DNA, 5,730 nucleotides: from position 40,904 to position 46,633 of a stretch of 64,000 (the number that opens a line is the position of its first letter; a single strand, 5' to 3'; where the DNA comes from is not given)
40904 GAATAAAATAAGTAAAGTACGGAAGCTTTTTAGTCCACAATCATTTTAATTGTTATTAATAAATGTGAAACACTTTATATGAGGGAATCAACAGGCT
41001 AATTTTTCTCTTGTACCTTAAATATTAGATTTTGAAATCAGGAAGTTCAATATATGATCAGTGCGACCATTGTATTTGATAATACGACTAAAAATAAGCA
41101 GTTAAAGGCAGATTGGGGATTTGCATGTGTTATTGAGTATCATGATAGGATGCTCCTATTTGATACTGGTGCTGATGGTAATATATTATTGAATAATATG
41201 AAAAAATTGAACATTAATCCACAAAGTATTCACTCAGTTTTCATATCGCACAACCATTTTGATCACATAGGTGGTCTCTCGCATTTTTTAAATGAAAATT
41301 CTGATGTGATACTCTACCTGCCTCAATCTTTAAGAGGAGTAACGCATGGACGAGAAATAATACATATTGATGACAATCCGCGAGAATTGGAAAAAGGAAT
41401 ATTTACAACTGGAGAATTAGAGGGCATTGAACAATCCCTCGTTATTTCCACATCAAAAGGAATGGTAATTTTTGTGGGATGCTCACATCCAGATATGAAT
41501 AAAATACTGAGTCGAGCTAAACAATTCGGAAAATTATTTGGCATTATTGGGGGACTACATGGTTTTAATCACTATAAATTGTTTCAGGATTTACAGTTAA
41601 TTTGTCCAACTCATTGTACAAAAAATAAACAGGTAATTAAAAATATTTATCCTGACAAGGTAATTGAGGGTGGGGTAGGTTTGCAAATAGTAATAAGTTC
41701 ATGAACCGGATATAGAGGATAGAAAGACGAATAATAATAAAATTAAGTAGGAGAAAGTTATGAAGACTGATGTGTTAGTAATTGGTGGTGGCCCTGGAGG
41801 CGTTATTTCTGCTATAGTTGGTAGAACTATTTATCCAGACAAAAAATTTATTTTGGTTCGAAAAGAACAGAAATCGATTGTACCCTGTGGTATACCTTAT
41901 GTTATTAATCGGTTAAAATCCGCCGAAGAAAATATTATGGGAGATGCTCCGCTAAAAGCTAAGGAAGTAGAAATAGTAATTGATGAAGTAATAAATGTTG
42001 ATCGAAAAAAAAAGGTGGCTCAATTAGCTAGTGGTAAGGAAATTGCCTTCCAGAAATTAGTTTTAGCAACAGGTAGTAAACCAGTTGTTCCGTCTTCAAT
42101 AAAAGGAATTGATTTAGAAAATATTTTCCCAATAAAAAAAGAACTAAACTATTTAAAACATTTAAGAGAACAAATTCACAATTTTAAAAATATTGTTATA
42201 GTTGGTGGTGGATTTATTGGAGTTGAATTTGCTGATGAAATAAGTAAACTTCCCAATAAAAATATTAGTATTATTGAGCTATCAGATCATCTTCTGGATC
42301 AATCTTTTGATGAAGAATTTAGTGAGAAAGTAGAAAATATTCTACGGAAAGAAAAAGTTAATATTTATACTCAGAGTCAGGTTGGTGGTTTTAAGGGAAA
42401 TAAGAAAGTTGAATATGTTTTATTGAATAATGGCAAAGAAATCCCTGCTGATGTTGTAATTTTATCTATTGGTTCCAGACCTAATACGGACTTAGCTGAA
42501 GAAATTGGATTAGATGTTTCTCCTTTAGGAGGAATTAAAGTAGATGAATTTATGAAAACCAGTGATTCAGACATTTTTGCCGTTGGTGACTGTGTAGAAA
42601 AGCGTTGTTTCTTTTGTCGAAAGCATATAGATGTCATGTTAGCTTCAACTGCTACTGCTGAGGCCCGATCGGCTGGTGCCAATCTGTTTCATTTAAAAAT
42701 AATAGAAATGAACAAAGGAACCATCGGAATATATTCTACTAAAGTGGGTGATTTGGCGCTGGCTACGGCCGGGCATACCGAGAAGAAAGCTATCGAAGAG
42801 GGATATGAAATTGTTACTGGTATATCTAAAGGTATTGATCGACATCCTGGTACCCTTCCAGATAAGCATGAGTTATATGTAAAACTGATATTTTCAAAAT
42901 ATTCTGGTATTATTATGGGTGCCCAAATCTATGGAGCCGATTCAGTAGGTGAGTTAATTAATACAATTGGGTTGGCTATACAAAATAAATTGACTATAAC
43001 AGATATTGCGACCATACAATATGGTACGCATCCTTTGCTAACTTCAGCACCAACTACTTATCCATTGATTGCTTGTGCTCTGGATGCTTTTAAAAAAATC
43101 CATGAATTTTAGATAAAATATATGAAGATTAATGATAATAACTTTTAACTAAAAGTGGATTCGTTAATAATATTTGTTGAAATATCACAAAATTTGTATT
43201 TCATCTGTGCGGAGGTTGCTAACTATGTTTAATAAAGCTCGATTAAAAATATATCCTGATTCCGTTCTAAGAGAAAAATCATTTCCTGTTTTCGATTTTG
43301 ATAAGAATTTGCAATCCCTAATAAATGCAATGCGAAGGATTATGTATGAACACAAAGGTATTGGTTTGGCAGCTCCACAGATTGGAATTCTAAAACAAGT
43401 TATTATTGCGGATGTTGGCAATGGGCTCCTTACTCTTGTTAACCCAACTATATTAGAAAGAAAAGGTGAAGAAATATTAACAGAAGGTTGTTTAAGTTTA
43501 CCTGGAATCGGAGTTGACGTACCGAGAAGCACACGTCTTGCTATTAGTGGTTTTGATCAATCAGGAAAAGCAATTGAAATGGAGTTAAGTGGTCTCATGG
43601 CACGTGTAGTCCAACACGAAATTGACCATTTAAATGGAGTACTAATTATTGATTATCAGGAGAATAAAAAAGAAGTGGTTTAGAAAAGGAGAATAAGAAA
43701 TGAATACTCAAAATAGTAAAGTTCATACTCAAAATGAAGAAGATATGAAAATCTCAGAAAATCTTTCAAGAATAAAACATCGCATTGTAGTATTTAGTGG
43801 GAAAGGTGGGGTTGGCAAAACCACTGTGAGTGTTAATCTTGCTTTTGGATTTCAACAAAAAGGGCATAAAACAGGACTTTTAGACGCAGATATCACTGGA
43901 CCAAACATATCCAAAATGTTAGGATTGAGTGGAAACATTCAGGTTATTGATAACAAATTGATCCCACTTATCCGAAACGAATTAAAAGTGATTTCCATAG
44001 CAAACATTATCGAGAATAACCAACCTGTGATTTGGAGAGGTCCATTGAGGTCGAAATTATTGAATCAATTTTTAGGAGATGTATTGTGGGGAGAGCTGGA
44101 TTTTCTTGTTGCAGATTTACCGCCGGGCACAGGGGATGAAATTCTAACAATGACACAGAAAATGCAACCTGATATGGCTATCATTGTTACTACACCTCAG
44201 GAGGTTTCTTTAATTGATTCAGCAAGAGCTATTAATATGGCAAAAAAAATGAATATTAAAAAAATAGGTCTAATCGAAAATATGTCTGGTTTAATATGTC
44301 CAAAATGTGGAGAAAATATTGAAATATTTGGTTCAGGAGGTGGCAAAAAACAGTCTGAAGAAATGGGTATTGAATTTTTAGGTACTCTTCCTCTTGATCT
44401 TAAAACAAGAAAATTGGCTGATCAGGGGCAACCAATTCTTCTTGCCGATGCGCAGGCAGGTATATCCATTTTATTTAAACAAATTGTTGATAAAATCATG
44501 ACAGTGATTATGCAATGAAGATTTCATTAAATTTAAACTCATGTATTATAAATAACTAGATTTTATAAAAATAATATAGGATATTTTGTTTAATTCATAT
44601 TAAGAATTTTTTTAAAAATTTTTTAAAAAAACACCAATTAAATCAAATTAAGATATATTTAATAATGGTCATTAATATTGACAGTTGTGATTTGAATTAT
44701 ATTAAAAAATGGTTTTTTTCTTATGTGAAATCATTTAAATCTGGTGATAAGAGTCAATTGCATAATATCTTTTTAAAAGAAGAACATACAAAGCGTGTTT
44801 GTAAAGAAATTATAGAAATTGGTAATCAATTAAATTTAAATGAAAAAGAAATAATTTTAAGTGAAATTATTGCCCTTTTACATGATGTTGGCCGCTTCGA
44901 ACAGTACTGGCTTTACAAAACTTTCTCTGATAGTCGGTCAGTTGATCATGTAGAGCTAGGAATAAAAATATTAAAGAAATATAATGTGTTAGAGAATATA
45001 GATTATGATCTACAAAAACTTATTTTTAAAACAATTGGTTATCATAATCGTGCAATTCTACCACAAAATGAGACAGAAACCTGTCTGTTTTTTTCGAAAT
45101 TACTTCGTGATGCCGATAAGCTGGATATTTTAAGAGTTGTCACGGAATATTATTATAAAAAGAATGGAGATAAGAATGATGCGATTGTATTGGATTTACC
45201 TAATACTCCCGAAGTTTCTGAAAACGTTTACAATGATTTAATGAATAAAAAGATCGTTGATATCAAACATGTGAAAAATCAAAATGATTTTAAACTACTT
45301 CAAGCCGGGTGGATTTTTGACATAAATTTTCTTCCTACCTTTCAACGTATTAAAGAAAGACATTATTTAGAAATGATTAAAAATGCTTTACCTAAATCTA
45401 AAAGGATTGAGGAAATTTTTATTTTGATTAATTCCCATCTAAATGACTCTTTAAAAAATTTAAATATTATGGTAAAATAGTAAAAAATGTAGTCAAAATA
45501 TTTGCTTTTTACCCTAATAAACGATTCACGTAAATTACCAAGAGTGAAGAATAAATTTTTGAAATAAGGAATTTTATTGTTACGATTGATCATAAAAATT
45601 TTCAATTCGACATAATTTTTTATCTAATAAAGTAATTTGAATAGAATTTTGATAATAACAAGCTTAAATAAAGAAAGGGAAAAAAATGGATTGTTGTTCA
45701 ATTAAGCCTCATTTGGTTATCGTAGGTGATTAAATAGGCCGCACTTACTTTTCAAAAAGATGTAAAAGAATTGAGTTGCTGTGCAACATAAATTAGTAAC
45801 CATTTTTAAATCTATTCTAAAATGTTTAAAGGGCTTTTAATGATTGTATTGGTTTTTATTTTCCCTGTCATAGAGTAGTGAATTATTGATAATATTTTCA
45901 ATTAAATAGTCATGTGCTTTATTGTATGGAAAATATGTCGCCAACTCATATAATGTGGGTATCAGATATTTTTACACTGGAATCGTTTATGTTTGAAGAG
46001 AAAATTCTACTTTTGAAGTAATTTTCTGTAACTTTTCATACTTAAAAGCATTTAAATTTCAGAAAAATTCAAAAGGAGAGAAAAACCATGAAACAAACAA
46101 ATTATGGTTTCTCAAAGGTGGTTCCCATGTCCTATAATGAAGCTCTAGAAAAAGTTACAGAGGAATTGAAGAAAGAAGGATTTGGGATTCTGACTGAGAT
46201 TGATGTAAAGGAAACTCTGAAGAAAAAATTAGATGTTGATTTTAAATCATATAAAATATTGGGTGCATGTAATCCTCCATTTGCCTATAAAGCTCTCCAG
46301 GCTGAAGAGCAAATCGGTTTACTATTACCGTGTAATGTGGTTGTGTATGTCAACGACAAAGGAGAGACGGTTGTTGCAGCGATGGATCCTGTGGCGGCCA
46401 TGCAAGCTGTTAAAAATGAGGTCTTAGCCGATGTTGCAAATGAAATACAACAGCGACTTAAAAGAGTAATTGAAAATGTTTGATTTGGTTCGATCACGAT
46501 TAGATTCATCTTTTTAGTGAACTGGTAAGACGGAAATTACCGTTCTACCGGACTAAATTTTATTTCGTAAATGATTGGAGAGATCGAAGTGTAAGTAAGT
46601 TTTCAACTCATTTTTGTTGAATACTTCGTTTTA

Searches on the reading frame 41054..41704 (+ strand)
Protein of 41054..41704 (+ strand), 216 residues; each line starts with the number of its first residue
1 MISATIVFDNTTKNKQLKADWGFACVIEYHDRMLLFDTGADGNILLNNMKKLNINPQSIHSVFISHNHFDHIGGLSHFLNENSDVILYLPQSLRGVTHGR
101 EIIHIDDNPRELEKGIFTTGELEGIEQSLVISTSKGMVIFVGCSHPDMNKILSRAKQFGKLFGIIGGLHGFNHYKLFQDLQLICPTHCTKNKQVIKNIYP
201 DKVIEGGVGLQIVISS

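Call 59: search_protein_families(library=pfam, proteins=[window:41054-41704:+], max_evalue=0.0001)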
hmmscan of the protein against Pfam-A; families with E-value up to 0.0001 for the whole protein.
window:41054-41704:+ (216 aa): 2 families
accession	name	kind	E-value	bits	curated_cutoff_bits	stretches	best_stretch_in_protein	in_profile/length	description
PF00753.33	Lactamase_B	-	3.3e-09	37.4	22.7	1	26-90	10-75/196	Metallo-beta-lactamase superfamily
PF12706.13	Lactamase_B_2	-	4.1e-06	27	27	1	33-98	2-71/200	Beta-lactamase superfamily domain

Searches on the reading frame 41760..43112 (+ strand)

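Call 59: search_protein_families(library=pfam, proteins=[window:41760-43112:+], max_evalue=0.0001)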
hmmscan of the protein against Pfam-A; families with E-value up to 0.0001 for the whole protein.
window:41760-43112:+ (450 aa): 7 families
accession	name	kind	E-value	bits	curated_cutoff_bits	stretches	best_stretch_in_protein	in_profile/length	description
PF07992.20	Pyr_redox_2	-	2.5e-62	211.4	26.1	1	4-302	2-291/291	Pyridine nucleotide-disulphide oxidoreductase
PF00070.33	Pyr_redox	-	2.4e-16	60.5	22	1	144-223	1-80/82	Pyridine nucleotide-disulphide oxidoreductase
PF02852.28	Pyr_redox_dim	-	1.5e-15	57.8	25.3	1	326-432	3-107/110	Pyridine nucleotide-disulphide oxidoreductase, dimerisation domain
PF03486.20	HI0933_like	-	1.1e-06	28.7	50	0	192-264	116-200/244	HI0933-like protein Rossmann domain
PF13738.12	Pyr_redox_3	-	1.7e-06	27.9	30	1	76-276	103-305/305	Pyridine nucleotide-disulphide oxidoreductase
PF13434.12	Lys_Orn_oxgnase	-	2.5e-06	27.3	21.3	1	90-174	141-221/339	L-lysine 6-monooxygenase/L-ornithine 5-monooxygenase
PF13454.12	NAD_binding_9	-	9.5e-05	22.9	21.8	0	67-106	113-154/155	FAD-NAD(P)-binding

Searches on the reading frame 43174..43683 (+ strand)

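Call 59: search_protein_families(library=pfam, proteins=[window:43174-43683:+], max_evalue=0.0001)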
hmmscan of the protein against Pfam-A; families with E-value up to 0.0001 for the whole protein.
window:43174-43683:+ (169 aa): 1 family
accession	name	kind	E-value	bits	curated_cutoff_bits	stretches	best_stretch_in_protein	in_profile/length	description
PF01327.26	Pep_deformylase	-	1.3e-44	152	22.8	1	25-166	5-154/156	Polypeptide deformylase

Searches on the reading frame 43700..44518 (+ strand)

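Call 59: search_protein_families(library=pfam, proteins=[window:43700-44518:+], max_evalue=0.0001)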
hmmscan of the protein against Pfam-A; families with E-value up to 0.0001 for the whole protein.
window:43700-44518:+ (272 aa): 5 families
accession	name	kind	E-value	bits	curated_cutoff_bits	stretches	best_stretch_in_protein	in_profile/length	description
PF10609.15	ParA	-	7e-93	311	27.1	1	25-267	2-246/246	NUBPL iron-transfer P-loop NTPase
PF01656.29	CbiA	-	6.7e-15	55.6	25.4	1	29-246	1-125/125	CobQ/CobB/MinD/ParA nucleotide binding domain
PF13614.12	AAA_31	-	1.6e-10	41.6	27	1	29-106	4-75/177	AAA domain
PF02374.21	ArsA_ATPase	-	4.5e-10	39.7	24.3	1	27-64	1-38/305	Anion-transporting ATPase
PF09140.17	MipZ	-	1e-06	28.7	20.7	1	27-173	1-135/262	ATPase MipZ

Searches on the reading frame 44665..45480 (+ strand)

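Call 59: search_protein_families(library=pfam, proteins=[window:44665-45480:+], max_evalue=0.0001)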
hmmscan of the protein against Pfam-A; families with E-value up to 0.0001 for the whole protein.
window:44665-45480:+ (271 aa): 1 family
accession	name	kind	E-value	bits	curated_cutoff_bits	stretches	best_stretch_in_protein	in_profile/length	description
PF01966.28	HD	-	3.5e-09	37.4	22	1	40-154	3-114/116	HD domain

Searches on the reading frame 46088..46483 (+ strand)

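Call 28: search_protein_families(library=pfam, proteins=[window:46088-46483:+], max_evalue=0.001)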
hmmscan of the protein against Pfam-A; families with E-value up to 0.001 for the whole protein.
window:46088-46483:+ (131 aa): 1 family
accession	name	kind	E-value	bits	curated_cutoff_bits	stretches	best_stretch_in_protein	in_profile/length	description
PF03625.19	DUF302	-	2.6e-27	94.9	23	1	38-101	1-63/63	Domain of unknown function DUF302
